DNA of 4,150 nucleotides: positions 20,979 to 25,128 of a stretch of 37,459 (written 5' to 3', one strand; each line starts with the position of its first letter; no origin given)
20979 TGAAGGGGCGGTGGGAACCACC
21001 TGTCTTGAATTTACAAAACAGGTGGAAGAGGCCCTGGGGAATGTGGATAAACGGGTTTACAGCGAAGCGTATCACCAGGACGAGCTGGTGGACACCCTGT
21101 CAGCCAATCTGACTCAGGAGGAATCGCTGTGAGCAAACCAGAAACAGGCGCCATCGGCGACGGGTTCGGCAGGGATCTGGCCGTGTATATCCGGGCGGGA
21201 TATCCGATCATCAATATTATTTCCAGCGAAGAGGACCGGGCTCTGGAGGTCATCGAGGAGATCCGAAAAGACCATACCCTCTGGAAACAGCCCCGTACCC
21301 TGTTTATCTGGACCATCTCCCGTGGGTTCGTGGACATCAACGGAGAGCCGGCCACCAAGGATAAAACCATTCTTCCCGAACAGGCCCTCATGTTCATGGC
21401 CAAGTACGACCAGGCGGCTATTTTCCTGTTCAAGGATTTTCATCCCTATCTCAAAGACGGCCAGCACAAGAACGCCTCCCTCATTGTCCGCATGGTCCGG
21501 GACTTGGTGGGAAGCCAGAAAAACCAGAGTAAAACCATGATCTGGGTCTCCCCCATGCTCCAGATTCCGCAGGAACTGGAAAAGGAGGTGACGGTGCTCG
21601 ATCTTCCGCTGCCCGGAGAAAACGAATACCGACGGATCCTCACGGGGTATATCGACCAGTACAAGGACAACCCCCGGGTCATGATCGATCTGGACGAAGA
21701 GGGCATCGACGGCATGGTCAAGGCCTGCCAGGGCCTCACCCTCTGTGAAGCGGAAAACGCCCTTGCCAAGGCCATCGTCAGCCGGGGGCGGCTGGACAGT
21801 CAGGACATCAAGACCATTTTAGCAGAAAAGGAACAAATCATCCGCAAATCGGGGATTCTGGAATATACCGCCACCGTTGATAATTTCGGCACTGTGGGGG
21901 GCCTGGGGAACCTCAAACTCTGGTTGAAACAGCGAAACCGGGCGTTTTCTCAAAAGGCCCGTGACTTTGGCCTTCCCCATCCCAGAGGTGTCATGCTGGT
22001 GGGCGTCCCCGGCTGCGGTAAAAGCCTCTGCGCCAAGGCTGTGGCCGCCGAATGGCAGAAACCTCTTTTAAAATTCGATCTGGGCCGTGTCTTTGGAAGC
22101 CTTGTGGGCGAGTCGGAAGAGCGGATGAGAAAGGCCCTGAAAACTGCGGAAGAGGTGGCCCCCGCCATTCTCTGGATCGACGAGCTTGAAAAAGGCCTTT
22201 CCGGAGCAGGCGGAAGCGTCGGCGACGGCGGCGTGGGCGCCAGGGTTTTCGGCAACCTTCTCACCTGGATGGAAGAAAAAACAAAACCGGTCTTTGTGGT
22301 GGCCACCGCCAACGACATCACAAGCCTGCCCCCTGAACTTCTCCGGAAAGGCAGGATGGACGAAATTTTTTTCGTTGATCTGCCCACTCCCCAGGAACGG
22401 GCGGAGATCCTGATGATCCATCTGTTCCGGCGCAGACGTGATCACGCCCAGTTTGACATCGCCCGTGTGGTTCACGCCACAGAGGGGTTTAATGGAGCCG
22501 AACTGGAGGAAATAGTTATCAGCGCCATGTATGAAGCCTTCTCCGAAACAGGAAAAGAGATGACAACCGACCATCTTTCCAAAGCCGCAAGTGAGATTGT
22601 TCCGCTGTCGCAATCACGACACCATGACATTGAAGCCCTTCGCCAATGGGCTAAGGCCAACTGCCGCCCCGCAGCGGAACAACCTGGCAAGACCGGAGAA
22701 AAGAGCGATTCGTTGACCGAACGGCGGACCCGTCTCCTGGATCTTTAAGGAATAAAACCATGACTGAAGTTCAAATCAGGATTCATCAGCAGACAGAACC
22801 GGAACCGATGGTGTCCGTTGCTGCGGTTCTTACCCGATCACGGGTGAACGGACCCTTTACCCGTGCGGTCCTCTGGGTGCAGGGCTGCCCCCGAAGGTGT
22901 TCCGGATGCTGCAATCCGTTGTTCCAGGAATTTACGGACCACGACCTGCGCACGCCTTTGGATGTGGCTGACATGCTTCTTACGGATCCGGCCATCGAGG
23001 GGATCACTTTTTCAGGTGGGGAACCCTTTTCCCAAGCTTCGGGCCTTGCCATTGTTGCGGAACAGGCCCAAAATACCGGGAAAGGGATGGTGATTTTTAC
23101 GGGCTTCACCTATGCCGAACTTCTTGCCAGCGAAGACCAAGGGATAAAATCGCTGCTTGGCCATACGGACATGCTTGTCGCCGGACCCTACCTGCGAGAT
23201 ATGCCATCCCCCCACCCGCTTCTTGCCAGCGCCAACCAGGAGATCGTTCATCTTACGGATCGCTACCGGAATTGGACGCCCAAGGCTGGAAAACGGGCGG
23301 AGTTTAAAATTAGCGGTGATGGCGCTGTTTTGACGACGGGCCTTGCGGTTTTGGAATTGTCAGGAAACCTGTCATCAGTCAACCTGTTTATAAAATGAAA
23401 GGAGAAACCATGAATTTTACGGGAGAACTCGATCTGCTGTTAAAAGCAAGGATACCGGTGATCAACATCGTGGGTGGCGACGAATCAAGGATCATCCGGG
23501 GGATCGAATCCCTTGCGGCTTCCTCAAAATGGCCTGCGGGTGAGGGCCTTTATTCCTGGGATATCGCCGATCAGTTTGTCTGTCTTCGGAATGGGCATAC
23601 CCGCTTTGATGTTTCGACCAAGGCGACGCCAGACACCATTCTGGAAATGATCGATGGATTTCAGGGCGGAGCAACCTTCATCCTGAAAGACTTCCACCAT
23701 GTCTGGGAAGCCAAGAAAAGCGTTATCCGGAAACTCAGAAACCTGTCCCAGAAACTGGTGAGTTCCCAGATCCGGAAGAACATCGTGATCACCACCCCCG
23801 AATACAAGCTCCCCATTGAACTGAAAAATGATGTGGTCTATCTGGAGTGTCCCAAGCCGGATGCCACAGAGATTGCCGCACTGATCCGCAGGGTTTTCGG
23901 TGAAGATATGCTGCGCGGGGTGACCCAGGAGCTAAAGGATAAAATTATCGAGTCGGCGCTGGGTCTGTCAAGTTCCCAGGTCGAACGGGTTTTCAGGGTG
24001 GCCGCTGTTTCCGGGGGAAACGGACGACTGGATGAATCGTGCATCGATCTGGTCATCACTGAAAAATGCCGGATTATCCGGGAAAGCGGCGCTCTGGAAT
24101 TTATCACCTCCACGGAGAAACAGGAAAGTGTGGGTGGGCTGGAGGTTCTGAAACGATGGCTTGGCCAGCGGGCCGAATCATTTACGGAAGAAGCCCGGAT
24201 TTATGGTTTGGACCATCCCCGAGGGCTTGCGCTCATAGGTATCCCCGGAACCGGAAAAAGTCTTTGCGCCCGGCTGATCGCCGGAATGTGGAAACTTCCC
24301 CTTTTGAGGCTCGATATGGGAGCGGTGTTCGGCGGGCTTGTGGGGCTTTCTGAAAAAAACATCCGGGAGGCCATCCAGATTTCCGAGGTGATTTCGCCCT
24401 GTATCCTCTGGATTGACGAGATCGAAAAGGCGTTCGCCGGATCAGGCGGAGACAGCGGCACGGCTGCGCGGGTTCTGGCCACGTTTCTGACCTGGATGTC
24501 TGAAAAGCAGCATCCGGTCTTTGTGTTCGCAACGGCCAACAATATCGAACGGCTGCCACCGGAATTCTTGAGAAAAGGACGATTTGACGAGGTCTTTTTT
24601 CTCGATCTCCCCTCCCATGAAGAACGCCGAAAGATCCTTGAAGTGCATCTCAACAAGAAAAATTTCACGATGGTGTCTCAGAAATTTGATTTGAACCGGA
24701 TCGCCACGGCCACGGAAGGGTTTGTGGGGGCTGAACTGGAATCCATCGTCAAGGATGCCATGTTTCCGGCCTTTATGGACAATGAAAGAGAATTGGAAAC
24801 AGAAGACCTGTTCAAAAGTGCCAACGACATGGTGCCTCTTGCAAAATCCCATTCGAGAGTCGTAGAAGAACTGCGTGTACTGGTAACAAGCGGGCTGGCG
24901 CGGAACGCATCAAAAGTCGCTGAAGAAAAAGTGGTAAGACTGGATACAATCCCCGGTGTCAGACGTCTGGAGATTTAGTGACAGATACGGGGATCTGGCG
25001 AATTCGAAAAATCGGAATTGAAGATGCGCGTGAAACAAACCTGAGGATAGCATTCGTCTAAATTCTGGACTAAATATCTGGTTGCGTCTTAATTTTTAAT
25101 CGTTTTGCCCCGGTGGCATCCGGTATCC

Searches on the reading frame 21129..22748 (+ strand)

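Call 13: search_protein_families(library=padloc, proteins=[window:21129-22748:+], max_evalue=0.1)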
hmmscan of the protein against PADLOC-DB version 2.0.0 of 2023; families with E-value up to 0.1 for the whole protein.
window:21129-22748:+ (539 aa): 6 families
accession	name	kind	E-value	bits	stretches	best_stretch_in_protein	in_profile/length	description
PDLC02196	IetA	-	3.8e-21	73.9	1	276-509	113-345/374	-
PDLC04232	IetA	-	3.6e-13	47.6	1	280-470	111-296/330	-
PDLC02195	IetA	-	7.9e-13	46.5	1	276-488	128-335/395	-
PDLC00915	TRIP13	-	1.1e-06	26.3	1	383-490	177-291/302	TRIP13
PDLC04231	IetA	-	1.5e-06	26.2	1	286-401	118-231/262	-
PDLC04140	mad8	-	2.3e-05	22.1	1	275-308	17-50/314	mads_8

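Call 84: search_protein_families(library=pfam, proteins=[window:21129-22748:+], max_evalue=0.01)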
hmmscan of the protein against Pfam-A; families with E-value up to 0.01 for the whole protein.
window:21129-22748:+ (539 aa): 3 families
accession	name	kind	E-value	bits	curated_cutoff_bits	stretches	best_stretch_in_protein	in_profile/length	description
PF00004.35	AAA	-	1.7e-30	106.6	21.2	1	288-417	1-130/131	ATPase family associated with various cellular activities (AAA)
PF17862.7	AAA_lid_3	-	2.1e-08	34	27.2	1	442-484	2-44/45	AAA+ lid domain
PF00910.28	RNA_helicase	-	0.004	18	21.5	0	288-313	1-26/105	RNA helicase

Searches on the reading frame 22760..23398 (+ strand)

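Call 84: search_protein_families(library=pfam, proteins=[window:22760-23398:+], max_evalue=0.01)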
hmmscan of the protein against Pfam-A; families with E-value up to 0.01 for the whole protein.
window:22760-23398:+ (212 aa): 2 families
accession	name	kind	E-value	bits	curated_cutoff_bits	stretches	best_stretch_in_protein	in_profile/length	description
PF13353.11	Fer4_12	-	6.8e-24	85.2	22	1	29-162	1-136/137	4Fe-4S single cluster domain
PF04055.27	Radical_SAM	-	1.6e-06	28.8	29.5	1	40-110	4-80/166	Radical SAM superfamily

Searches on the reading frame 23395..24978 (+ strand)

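Call 13: search_protein_families(library=padloc, proteins=[window:23395-24978:+], max_evalue=0.1)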
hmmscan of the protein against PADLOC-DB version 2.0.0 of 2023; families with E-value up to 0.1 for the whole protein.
window:23395-24978:+ (527 aa): 6 families
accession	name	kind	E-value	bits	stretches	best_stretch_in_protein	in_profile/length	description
PDLC02196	IetA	-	1.7e-26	91.6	1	268-489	115-333/374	-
PDLC02195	IetA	-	1.7e-17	61.8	1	268-469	130-326/395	-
PDLC04232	IetA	-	4e-09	34.3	1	268-455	109-292/330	-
PDLC04231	IetA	-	1.1e-05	23.4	1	271-387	113-230/262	-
PDLC00915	TRIP13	-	4.8e-05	20.9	1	280-477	68-289/302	TRIP13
PDLC00914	TRIP13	-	0.0018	15.8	1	368-482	182-295/302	TRIP13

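Call 84: search_protein_families(library=pfam, proteins=[window:23395-24978:+], max_evalue=0.01)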
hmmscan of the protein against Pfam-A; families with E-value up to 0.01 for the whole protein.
window:23395-24978:+ (527 aa): 3 families
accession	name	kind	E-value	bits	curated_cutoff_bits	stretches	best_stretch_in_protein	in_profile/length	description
PF00004.35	AAA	-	2.3e-28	99.7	21.2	1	279-404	2-130/131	ATPase family associated with various cellular activities (AAA)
PF17862.7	AAA_lid_3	-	1.9e-09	37.4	27.2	1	431-472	2-43/45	AAA+ lid domain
PF13401.12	AAA_22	-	0.002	18.9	27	0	275-295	5-25/130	AAA domain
